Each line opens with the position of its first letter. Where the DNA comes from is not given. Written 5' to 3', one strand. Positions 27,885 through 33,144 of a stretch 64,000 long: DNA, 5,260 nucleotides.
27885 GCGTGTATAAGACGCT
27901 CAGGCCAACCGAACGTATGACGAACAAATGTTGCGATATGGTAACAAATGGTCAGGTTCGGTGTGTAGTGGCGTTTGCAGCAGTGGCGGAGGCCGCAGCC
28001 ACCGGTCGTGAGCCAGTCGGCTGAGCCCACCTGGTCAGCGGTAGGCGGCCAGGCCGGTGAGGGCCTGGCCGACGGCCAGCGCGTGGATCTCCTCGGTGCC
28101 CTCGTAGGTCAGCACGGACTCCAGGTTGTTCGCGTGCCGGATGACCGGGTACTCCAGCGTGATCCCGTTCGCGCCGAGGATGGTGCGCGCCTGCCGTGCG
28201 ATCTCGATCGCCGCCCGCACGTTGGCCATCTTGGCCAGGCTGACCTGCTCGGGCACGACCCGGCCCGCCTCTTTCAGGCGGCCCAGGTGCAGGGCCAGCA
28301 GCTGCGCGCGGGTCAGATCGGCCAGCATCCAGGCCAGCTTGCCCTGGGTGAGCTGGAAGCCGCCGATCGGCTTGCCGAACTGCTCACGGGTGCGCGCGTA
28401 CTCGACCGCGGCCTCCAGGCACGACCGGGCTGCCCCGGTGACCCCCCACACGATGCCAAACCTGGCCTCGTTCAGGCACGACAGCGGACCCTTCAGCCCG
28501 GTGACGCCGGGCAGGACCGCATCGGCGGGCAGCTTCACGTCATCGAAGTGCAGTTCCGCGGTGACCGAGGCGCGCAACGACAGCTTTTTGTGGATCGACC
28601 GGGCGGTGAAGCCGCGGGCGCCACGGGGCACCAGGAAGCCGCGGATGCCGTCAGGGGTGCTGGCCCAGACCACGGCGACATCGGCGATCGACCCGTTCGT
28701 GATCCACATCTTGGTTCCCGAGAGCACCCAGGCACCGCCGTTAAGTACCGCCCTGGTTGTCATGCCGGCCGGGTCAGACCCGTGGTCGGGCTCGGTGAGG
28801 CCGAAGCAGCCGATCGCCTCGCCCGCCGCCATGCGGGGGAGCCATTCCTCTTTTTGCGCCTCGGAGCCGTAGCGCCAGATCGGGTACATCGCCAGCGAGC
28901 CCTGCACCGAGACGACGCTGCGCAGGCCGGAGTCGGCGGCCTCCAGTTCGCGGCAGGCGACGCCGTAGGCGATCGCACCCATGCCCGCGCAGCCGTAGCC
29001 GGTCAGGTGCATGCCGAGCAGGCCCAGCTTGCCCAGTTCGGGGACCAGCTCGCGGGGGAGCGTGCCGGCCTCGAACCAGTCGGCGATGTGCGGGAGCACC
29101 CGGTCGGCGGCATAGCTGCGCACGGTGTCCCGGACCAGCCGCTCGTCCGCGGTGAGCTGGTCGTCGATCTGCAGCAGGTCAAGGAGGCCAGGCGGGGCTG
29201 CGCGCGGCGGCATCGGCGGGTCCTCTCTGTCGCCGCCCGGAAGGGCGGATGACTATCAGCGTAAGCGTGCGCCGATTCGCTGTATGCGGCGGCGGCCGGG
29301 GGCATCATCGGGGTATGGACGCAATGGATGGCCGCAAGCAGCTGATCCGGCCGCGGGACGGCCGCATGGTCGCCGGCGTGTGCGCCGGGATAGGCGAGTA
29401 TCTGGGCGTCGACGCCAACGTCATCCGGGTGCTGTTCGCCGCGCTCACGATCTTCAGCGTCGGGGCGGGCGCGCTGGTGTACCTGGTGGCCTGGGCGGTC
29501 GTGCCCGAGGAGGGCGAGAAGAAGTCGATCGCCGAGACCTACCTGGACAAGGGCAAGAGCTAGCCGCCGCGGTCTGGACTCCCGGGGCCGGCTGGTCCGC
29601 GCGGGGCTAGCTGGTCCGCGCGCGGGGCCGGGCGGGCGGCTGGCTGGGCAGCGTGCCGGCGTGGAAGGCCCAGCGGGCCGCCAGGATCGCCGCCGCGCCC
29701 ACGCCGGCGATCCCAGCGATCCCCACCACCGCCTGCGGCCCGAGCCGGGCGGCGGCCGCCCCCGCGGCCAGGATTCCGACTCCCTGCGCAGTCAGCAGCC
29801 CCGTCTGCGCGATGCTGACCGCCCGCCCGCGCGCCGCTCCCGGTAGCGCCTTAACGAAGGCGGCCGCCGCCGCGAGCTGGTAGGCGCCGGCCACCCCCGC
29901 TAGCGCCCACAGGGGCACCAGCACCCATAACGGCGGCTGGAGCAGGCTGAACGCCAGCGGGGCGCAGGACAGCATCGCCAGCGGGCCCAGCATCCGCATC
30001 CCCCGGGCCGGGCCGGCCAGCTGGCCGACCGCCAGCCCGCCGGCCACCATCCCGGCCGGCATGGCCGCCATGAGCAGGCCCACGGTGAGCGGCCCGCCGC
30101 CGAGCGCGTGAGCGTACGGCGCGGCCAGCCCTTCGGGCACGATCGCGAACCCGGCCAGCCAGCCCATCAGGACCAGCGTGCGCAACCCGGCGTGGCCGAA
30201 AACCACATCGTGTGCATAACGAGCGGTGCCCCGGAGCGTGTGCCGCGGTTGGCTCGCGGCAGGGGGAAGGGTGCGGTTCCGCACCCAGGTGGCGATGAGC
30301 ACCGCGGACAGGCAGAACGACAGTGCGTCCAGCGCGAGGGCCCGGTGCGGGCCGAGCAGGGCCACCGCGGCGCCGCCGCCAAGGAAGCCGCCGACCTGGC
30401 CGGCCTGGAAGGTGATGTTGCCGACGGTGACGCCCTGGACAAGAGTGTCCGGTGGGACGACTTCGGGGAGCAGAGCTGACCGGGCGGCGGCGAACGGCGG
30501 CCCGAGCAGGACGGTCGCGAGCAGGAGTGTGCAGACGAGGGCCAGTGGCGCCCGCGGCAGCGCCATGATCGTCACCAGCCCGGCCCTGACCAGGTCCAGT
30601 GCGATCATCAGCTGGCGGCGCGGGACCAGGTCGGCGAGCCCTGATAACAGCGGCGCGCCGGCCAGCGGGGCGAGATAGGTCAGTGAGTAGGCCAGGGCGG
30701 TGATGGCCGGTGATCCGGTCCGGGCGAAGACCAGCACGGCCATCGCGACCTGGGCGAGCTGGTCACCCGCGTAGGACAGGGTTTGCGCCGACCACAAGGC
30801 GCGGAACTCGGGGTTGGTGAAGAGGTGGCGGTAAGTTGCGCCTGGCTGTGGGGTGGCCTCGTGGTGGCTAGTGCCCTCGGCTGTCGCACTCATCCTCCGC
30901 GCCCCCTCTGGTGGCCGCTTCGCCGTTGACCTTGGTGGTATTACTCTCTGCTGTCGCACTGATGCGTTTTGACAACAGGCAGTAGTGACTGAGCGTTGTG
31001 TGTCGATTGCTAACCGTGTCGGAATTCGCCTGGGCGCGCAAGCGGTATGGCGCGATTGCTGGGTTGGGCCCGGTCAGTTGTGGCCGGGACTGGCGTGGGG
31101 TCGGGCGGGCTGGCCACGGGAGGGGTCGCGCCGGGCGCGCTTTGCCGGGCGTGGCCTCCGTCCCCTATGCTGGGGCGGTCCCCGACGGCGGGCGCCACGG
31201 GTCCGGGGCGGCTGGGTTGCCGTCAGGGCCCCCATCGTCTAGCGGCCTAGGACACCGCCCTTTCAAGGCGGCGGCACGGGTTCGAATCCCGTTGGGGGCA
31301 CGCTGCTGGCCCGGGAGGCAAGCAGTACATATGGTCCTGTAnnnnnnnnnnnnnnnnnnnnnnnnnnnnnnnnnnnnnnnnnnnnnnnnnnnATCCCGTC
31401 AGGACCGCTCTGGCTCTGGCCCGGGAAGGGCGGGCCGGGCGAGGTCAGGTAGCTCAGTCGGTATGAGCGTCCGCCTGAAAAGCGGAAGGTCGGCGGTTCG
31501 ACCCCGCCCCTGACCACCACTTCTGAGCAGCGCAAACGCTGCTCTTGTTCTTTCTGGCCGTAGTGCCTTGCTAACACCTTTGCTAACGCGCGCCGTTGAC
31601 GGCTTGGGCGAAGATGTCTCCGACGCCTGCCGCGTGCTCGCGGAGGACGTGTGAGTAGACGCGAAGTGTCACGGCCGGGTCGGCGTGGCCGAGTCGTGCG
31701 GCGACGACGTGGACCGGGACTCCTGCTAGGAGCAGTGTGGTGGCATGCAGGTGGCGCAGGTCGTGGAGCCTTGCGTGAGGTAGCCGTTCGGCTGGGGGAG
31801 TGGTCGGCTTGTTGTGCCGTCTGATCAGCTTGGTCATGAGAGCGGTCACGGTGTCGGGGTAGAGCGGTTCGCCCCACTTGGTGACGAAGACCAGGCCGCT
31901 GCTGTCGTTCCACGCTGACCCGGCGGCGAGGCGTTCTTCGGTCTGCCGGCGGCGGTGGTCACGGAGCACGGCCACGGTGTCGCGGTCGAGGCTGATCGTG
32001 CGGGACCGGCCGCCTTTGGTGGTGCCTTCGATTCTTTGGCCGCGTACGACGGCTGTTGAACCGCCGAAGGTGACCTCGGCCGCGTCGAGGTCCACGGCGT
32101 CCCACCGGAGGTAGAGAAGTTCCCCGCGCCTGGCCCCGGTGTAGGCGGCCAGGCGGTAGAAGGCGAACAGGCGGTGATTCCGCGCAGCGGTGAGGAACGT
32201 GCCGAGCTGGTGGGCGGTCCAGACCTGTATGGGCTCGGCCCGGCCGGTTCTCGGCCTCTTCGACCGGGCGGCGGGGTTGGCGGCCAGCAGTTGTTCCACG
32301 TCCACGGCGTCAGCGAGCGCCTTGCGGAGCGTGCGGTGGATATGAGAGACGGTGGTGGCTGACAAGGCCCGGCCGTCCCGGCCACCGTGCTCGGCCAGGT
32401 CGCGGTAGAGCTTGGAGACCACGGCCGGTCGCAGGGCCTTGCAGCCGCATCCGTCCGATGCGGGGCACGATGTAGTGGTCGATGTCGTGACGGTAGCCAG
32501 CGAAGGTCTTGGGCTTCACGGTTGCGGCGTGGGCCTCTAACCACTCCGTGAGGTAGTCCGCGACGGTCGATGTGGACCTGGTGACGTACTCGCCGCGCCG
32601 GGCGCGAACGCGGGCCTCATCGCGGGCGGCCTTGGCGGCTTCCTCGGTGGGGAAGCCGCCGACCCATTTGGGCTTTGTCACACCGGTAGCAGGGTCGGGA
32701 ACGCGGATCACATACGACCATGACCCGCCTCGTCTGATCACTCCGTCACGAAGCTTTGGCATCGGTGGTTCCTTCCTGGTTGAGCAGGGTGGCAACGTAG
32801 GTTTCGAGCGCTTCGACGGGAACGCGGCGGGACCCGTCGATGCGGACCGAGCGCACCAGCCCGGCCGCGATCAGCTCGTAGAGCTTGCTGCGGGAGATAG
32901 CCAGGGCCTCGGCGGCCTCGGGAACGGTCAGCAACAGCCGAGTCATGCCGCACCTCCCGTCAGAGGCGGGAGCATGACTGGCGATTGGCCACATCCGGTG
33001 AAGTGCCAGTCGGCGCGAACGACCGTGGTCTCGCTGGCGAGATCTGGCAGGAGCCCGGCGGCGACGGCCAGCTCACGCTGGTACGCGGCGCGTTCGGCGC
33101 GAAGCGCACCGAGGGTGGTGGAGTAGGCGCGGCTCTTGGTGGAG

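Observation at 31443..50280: Tandem accretion of islands at tRNA-Phe: four copies of the tRNA 3' part plus a fifth remnant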

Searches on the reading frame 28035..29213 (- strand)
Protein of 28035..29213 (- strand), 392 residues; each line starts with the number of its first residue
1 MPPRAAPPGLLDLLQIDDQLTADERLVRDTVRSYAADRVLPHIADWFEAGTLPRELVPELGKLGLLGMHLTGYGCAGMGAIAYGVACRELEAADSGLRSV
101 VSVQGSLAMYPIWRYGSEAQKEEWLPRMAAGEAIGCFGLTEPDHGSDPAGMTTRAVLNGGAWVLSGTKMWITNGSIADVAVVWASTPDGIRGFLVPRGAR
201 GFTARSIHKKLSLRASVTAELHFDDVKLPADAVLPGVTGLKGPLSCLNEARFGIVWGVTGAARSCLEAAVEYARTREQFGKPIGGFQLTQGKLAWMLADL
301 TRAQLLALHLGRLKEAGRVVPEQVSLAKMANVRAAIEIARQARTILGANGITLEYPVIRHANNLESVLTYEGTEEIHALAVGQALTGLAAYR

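Call 11: search_protein_families(library=pfam, proteins=[window:28035-29213:-], max_evalue=0.01)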
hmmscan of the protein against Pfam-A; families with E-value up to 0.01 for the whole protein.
window:28035-29213:- (392 aa): 4 families
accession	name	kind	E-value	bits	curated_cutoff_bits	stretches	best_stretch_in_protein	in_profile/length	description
PF02771.21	Acyl-CoA_dh_N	-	1.9e-35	122.1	22.9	1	21-132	1-113/113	Acyl-CoA dehydrogenase, N-terminal domain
PF00441.29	Acyl-CoA_dh_1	-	2.4e-34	119.1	22.4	1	239-385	3-149/150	Acyl-CoA dehydrogenase, C-terminal domain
PF02770.24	Acyl-CoA_dh_M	-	7.9e-25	87.3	33.3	1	136-226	1-97/97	Acyl-CoA dehydrogenase, middle domain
PF08028.16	Acyl-CoA_dh_2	-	7.7e-12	46.1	22.7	1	257-372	6-131/134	Acyl-CoA dehydrogenase, C-terminal domain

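Call 38: find_related_loci(query=window:28035-29213:-, collection=metagenome_contigs, flank=10000)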
Query window:28035-29213:- (392 aa) in metagenome_contigs; peptide patterns used: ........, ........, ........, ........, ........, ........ (x = any residue, [..] = any of these).
600 stretches matched a pattern (row limit reached: there are more); 596 encode a relative of the query (tblastn E <= 1e-3); the best 80 are kept; 80 distinct loci.
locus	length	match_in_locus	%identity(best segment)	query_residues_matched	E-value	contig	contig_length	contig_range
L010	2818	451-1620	84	3-392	0e+0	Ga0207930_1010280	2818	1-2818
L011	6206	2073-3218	86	11-392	0e+0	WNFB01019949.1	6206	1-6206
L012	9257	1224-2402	84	1-392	0e+0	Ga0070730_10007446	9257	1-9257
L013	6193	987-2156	83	3-392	0e+0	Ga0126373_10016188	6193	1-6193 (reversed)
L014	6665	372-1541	84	3-392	0e+0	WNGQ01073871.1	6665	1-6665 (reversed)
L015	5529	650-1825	83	1-392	0e+0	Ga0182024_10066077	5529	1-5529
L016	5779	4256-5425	84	3-392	0e+0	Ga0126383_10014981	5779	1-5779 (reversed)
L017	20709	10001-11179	84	1-392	0e+0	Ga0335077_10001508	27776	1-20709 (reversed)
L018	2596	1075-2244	82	3-392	0e+0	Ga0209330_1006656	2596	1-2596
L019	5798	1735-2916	81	1-392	0e+0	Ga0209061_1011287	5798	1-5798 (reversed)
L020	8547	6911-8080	81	3-392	0e+0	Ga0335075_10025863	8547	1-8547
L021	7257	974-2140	82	3-391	0e+0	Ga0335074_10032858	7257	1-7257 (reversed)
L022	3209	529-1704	80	1-392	0e+0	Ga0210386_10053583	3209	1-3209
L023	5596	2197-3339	82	12-392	0e+0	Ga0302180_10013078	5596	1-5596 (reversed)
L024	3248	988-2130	82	12-392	0e+0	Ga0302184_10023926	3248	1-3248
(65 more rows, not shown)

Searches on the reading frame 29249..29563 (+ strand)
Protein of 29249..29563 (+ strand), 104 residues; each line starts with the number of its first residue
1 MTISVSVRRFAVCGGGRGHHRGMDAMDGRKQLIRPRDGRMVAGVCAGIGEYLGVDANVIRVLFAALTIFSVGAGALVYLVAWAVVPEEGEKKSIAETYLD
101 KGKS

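Call 11: search_protein_families(library=pfam, proteins=[window:29249-29563:+], max_evalue=0.01)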
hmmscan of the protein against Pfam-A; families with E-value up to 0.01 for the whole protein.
window:29249-29563:+ (104 aa): 1 family
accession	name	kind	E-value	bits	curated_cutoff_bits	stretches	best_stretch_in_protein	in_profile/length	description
PF04024.17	PspC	-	1.1e-23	83.2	25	1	30-88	1-58/58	PspC domain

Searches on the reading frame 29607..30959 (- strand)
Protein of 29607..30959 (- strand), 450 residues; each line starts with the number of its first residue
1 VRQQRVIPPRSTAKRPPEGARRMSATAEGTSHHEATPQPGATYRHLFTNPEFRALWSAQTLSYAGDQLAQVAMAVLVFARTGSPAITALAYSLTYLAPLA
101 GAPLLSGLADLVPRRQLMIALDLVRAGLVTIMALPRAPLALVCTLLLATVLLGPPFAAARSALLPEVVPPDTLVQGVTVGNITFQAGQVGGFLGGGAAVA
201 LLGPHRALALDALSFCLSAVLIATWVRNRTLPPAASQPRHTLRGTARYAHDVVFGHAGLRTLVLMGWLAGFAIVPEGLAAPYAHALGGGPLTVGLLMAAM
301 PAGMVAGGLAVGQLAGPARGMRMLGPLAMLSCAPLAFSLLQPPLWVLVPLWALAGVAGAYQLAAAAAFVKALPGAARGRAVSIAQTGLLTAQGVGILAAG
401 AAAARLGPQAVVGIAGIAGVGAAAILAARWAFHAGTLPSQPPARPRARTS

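Call 11: search_protein_families(library=pfam, proteins=[window:29607-30959:-], max_evalue=0.01)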
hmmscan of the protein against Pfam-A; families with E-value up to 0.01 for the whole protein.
window:29607-30959:- (450 aa): 2 families
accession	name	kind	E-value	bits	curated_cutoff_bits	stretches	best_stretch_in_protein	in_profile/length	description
PF07690.21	MFS_1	-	2.1e-19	70.1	33.4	2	55-339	1-289/347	Major Facilitator Superfamily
PF05977.19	MFS_3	-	2.8e-14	52.9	27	1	47-426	7-389/524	Transmembrane secretion effector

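Call 12: find_encoding_contigs(protein=window:29607-30959:-, flank=10000, max_places=10)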
Protein window:29607-30959:- (450 aa): no gene with exactly this product is on record in the collection.

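Call 14: find_related_loci(query=window:29607-30959:-, collection=genome_contigs, flank=10000)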
Query window:29607-30959:- (450 aa) in genome_contigs; peptide patterns used: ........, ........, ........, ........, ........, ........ (x = any residue, [..] = any of these).
407 stretches matched a pattern; 2 encode a relative of the query (tblastn E <= 1e-3); 2 distinct loci.
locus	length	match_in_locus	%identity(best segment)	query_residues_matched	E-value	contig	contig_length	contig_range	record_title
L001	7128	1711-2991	68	9-437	9e-153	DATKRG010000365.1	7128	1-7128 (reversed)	MAG TPA_asm: Streptosporangiaceae bacterium isolate SMAG_U14022 k141_904214, whole genome shotgun sequence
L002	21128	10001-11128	48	41-416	4e-91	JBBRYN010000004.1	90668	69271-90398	MAG: Mycobacteriales bacterium isolate La5_metabat2.096 La5_metabat2.096_K_266572_L_90668_cov_16.3400, whole genome shot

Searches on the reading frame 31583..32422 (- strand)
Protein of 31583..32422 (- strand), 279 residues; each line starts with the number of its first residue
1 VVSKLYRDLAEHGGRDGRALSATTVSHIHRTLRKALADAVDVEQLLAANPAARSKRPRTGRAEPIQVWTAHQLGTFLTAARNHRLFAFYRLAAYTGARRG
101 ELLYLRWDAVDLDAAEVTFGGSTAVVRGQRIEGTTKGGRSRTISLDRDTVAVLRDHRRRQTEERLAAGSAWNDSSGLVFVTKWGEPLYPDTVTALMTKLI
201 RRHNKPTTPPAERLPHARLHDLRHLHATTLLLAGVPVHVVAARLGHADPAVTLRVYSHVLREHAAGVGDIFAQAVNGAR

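Call 8: search_protein_families(library=pfam, proteins=[window:31583-32422:-], max_evalue=0.01)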
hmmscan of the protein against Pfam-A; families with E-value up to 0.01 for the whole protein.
window:31583-32422:- (279 aa): 1 family
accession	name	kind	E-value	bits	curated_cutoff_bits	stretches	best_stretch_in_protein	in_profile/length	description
PF00589.27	Phage_integrase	-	3.6e-23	82.6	27.1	1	69-262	4-171/172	Phage integrase family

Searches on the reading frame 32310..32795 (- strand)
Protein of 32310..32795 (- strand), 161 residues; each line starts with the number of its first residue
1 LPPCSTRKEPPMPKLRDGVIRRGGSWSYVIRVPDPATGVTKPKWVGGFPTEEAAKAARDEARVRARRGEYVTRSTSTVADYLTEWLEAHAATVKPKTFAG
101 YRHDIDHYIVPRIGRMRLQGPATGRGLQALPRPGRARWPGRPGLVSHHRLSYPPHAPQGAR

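Call 11: search_protein_families(library=pfam, proteins=[window:32310-32795:-], max_evalue=0.01)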
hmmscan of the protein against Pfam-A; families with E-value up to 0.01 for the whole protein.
window:32310-32795:- (161 aa): 2 families
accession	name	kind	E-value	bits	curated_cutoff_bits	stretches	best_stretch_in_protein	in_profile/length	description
PF14659.12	Phage_int_SAM_3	-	5.6e-09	36.5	22.6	1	77-119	1-43/58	Phage integrase, N-terminal SAM-like domain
PF14657.12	Arm-DNA-bind_4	-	0.00078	19.4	22.3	1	25-60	1-37/47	Arm DNA-binding domain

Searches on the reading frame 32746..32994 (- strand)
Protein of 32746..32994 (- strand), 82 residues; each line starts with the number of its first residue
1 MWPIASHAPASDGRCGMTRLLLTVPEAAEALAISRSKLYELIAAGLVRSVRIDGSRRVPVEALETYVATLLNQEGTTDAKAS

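Call 11: search_protein_families(library=pfam, proteins=[window:32746-32994:-], max_evalue=0.01)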
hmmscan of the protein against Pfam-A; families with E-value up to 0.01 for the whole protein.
window:32746-32994:- (82 aa): 2 families
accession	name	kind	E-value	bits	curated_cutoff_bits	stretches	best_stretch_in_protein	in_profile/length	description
PF12728.13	HTH_17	-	4.4e-11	43.3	27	1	21-68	1-48/51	Helix-turn-helix domain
PF21531.3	Rv2175c_wHTH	-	0.00027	21.3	27.1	1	21-60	15-54/57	DNA-binding protein Rv2175c, wHTH domain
